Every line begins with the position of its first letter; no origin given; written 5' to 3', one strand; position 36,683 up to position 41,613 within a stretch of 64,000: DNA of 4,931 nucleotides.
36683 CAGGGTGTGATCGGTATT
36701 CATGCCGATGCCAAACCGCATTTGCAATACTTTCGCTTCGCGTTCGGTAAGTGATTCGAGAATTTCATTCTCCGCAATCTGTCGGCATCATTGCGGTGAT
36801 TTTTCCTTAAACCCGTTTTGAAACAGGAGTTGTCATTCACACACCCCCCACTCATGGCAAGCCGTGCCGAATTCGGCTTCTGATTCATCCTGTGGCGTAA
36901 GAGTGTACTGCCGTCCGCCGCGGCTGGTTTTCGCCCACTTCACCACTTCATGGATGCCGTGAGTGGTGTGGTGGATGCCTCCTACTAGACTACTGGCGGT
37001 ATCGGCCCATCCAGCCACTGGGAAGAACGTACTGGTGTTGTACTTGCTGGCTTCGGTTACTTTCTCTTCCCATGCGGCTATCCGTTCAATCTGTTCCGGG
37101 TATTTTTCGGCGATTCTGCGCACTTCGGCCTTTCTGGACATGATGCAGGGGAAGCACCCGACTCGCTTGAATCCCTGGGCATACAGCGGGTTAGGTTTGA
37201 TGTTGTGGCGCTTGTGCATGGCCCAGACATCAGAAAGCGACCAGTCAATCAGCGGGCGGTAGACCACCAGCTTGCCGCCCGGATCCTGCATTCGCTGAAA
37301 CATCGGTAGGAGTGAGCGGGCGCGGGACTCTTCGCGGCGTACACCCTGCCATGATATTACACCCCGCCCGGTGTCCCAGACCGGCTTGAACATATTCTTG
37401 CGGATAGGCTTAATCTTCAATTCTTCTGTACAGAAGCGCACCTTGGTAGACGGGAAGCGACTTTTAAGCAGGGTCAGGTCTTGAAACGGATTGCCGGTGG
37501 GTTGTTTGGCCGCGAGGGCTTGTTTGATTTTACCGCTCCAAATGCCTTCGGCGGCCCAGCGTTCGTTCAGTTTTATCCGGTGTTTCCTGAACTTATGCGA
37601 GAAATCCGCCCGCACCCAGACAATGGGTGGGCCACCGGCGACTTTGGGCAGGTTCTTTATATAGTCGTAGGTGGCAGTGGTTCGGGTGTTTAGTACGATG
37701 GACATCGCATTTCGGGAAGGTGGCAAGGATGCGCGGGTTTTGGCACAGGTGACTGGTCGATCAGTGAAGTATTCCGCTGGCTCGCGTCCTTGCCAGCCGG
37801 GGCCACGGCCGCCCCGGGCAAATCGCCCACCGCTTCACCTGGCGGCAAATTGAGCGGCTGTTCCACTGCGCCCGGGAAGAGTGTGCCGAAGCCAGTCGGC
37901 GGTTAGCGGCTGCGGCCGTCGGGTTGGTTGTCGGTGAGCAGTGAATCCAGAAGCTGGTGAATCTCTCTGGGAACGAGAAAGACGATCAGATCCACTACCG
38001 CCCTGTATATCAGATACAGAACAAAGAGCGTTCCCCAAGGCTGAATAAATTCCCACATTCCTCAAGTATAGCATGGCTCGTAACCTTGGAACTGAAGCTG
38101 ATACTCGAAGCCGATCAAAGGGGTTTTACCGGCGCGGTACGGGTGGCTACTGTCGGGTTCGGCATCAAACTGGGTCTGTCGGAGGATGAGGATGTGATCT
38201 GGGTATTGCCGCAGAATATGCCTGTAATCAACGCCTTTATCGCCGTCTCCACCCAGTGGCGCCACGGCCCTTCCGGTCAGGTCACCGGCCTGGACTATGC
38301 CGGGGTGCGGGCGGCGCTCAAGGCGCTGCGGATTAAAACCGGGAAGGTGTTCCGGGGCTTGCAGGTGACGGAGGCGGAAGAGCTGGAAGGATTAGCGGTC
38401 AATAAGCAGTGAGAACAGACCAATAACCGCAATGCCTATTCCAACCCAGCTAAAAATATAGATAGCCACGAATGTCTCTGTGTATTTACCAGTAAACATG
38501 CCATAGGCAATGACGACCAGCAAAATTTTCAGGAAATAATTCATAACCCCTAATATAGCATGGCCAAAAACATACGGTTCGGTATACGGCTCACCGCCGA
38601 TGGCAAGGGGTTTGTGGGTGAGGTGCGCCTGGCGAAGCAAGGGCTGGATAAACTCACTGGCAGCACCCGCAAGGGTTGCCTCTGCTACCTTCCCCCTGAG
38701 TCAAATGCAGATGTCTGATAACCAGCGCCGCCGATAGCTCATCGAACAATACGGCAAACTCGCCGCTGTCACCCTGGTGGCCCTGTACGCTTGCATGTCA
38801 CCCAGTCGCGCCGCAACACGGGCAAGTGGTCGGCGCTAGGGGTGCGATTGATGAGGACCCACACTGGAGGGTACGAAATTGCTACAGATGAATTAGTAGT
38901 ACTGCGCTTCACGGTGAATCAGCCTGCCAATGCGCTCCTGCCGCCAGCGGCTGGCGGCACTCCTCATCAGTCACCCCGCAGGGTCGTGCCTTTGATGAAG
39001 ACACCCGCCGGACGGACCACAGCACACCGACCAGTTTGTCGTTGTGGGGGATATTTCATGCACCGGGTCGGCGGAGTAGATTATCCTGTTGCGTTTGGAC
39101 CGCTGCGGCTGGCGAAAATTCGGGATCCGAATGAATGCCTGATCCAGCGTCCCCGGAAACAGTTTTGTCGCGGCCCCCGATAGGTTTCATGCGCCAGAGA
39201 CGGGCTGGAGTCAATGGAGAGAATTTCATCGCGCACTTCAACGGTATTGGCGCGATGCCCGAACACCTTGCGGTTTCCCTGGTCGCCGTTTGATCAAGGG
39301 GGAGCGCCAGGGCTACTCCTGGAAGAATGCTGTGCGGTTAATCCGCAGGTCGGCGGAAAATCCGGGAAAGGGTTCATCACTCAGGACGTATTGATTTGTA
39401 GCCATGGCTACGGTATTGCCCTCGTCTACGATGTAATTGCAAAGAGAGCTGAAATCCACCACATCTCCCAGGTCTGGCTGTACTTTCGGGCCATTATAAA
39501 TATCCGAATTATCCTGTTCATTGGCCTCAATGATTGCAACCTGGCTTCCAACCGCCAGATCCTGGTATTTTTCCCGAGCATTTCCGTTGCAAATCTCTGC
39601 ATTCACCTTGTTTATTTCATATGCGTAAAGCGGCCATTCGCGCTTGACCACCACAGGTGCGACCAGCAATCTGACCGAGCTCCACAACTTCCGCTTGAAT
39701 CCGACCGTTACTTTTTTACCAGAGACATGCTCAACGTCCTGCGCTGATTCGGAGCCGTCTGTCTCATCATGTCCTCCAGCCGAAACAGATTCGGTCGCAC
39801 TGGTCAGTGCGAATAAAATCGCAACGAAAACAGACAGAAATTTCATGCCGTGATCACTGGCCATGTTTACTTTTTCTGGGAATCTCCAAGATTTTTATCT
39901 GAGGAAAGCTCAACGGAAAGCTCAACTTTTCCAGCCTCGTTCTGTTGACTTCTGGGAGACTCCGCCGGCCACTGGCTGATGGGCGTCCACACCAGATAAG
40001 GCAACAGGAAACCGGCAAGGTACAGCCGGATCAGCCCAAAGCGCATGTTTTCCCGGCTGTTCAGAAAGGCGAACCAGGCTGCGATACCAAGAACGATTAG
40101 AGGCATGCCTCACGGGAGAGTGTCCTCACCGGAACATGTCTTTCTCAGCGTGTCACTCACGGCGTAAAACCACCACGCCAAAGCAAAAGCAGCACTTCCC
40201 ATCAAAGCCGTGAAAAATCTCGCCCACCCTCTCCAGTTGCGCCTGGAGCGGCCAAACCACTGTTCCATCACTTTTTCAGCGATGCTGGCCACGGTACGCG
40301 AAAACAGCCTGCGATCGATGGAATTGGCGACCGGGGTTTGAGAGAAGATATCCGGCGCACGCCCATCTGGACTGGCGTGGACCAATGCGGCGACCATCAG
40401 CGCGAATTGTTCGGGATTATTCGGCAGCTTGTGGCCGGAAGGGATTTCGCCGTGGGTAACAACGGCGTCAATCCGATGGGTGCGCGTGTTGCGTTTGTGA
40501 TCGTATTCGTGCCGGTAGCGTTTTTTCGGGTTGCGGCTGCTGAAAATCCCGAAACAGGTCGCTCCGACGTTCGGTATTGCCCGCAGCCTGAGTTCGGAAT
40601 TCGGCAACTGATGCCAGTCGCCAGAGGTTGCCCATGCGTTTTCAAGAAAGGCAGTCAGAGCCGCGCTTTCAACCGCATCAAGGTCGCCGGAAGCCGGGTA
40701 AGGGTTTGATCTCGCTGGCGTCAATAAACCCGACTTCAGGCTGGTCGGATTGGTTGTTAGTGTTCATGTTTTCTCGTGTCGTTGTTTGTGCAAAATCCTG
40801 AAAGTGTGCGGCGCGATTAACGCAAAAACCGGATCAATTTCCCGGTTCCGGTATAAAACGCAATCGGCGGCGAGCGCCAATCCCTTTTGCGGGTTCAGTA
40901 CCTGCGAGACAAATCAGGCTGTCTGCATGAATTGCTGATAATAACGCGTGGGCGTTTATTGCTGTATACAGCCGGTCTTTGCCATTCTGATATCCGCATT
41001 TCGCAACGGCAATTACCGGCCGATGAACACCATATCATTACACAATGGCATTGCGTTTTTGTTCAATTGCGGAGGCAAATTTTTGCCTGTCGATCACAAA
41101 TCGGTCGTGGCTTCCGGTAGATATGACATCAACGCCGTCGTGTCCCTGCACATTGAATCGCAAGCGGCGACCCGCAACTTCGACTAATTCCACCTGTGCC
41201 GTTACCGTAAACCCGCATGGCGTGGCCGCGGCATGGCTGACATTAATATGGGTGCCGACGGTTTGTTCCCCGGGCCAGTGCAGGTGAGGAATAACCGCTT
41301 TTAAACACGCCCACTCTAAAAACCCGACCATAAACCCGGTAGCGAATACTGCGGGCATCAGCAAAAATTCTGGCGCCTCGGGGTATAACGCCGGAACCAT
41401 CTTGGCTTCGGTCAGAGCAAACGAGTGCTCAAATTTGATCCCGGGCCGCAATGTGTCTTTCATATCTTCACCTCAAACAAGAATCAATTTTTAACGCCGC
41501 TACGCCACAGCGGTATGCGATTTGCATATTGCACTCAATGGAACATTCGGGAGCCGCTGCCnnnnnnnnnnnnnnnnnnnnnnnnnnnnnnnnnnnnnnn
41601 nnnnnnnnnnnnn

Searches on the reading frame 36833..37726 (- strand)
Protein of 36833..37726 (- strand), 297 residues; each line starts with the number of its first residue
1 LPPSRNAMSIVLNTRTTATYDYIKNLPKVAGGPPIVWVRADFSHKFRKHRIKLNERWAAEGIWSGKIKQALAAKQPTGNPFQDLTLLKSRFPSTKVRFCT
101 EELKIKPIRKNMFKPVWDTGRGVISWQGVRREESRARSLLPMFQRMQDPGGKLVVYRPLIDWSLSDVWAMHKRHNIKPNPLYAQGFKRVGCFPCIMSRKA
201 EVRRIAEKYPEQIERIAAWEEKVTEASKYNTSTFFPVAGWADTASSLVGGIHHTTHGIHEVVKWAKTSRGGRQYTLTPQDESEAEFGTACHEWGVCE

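Call 36: search_protein_families(library=pfam, proteins=[window:36833-37726:-], max_evalue=0.01)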
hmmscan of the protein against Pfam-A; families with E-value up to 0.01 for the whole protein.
window:36833-37726:- (297 aa): 1 family
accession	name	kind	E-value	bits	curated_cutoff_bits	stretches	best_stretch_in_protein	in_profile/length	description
PF01507.26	PAPS_reduct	-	5.7e-20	72.5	22.5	1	98-195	80-173/175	Phosphoadenosine phosphosulfate reductase domain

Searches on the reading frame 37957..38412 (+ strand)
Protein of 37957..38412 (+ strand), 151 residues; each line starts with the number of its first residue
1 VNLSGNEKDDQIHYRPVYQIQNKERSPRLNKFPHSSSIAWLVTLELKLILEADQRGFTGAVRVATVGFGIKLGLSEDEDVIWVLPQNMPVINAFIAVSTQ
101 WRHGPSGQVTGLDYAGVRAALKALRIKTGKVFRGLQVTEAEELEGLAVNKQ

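Call 36: search_protein_families(library=pfam, proteins=[window:37957-38412:+], max_evalue=0.01)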
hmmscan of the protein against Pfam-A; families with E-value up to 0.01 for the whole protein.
window:37957-38412:+ (151 aa): 1 family
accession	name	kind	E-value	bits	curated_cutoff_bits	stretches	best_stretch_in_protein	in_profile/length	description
PF08809.16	DUF1799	-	2.1e-12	47.5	26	1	79-144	11-78/80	Phage related hypothetical protein (DUF1799)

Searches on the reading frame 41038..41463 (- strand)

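Call 37: search_protein_families(library=pfam, proteins=[window:41038-41463:-], max_evalue=0.001)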
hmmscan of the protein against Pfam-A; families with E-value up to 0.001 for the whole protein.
window:41038-41463:- (141 aa): 1 family
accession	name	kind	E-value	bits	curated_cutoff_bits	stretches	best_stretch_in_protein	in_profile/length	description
PF22636.2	FlK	-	1.5e-28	99.4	27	1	36-126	13-102/103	Fluoroacetyl-CoA-specific thioesterase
